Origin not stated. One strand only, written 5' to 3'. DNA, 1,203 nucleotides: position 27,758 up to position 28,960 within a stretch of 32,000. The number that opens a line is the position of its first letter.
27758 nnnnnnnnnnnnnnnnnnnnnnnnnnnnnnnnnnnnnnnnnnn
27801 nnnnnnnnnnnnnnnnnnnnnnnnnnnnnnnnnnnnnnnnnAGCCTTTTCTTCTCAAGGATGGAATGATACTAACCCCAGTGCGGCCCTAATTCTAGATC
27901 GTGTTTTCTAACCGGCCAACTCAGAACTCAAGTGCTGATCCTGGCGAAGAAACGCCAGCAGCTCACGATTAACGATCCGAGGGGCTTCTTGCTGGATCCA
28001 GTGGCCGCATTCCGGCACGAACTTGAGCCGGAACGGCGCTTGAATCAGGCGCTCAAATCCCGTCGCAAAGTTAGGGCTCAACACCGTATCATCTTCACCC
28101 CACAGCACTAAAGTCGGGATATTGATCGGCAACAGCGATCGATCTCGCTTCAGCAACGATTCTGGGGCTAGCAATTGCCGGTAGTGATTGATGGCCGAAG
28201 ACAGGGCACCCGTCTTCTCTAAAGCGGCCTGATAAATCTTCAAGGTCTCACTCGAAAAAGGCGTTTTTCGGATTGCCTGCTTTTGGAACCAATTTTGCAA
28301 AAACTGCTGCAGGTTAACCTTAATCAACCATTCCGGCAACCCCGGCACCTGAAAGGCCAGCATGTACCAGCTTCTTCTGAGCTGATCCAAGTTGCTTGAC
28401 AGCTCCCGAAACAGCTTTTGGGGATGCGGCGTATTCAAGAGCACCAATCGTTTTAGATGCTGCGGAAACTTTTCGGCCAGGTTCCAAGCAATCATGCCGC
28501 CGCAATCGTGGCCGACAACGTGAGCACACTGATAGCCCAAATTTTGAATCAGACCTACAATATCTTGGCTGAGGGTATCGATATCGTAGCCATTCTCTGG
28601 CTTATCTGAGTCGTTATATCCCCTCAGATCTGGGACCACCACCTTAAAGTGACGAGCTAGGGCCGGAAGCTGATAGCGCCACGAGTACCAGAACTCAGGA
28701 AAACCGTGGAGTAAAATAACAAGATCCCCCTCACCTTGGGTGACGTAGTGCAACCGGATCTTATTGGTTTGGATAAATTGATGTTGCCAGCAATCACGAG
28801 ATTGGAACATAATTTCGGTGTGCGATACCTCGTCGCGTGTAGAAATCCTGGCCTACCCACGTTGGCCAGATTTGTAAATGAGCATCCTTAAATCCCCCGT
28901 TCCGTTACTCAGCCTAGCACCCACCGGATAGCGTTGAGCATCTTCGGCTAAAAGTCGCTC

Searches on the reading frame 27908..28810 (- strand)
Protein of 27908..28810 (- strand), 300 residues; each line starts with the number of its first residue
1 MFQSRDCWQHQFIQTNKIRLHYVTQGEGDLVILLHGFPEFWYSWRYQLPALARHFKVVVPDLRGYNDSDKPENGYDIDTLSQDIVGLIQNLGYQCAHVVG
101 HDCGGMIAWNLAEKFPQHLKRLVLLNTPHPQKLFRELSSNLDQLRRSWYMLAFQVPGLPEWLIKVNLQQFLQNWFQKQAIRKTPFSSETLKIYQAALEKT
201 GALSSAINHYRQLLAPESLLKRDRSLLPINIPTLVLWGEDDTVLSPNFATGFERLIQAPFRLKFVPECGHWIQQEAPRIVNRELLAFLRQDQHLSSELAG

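Call 5: search_protein_families(library=pfam, proteins=[window:27908-28810:-], max_evalue=0.001)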
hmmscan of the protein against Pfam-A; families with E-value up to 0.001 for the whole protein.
window:27908-28810:- (300 aa): 3 families
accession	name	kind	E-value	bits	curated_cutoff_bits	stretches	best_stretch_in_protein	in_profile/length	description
PF00561.26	Abhydrolase_1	-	4.5e-37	128.5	25.8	1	30-276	2-244/245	alpha/beta hydrolase fold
PF12697.13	Abhydrolase_6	-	1.5e-23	85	26.3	1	31-281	1-215/217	Alpha/beta hydrolase family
PF12146.15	Hydrolase_4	-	4.6e-10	39.6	27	1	30-275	6-237/239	Serine aminopeptidase, S33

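Call 7: search_protein_families(library=ncbifam, proteins=[window:27908-28810:-], max_evalue=0.001)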
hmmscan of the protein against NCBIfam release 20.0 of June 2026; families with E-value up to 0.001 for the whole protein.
window:27908-28810:- (300 aa): 30 families (the best 25 are shown)
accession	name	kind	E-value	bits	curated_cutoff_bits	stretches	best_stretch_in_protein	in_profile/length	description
NF004514.1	PRK05855.1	equivalog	5.9e-27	94.5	455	1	14-288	6-287/578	SDR family oxidoreductase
NF011457.0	PRK14875.1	equivalog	2.6e-26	92.5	307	2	10-125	112-229/372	acetoin dehydrogenase dihydrolipoyllysine-residue acetyltransferase subunit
NF002938.0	PRK03592.1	equivalog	1.5e-25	90.2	241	1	6-292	8-293/298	haloalkane dehalogenase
NF051488.1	bifunc_PcaDC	exception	1.3e-24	87.1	390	2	20-127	2-111/375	bifunctional 3-oxoadipate enol-lactonase/4-carboxymuconolactone decarboxylase PcaDC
TIGR02427.1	protocat_pcaD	equivalog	2.7e-23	82.7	255.85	1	20-129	2-114/251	3-oxoadipate enol-lactonase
NF002873.0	PRK03204.1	equivalog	7e-22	78.1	466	1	11-280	17-277/286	haloalkane dehalogenase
NF002043.0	PRK00870.1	subfamily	3e-21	76.2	265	1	14-290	30-300/302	haloalkane dehalogenase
NF045632.1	hydroxlase_HsaD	equivalog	1.2e-20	73.7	400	1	11-289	15-289/290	4,5:9,10-diseco-3-hydroxy-5,9,17-trioxoandrosta-1(10),2-diene-4-oate hydrolase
NF050089.1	i_nPHAscl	equivalog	1.6e-20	73.3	300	1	18-127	7-117/288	intracellular short-chain-length polyhydroxyalkanoate depolymerase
TIGR03056.1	bchO_mg_che_rel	equivalog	8.2e-20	71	172.55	1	11-127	9-128/278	alpha/beta fold hydrolase BchO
TIGR03611.1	RutD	equivalog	2.7e-19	69.6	238.5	1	19-127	4-113/258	pyrimidine utilization protein D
TIGR03343.1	biphenyl_bphD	equivalog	2.8e-18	66.1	462.15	1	17-289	19-281/282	2-hydroxy-6-oxo-6-phenylhexa-2,4-dienoate hydrolase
TIGR03695.1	menH_SHCHC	equivalog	1.2e-16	60.9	208.55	1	29-288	3-251/252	2-succinyl-6-hydroxy-2,4-cyclohexadiene-1-carboxylate synthase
NF051487.1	bifunc_PcaCD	exception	1.4e-16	60.7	430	1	28-289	172-412/413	bifunctional 4-carboxymuconolactone decarboxylase/3-oxoadipate enol-lactonase PcaCD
NF052614.1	AB_fold_OlsI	equivalog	2.2e-14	53.6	385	2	226-291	193-258/272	ornithine lipid biosynthesis O-acyltransferase OlsI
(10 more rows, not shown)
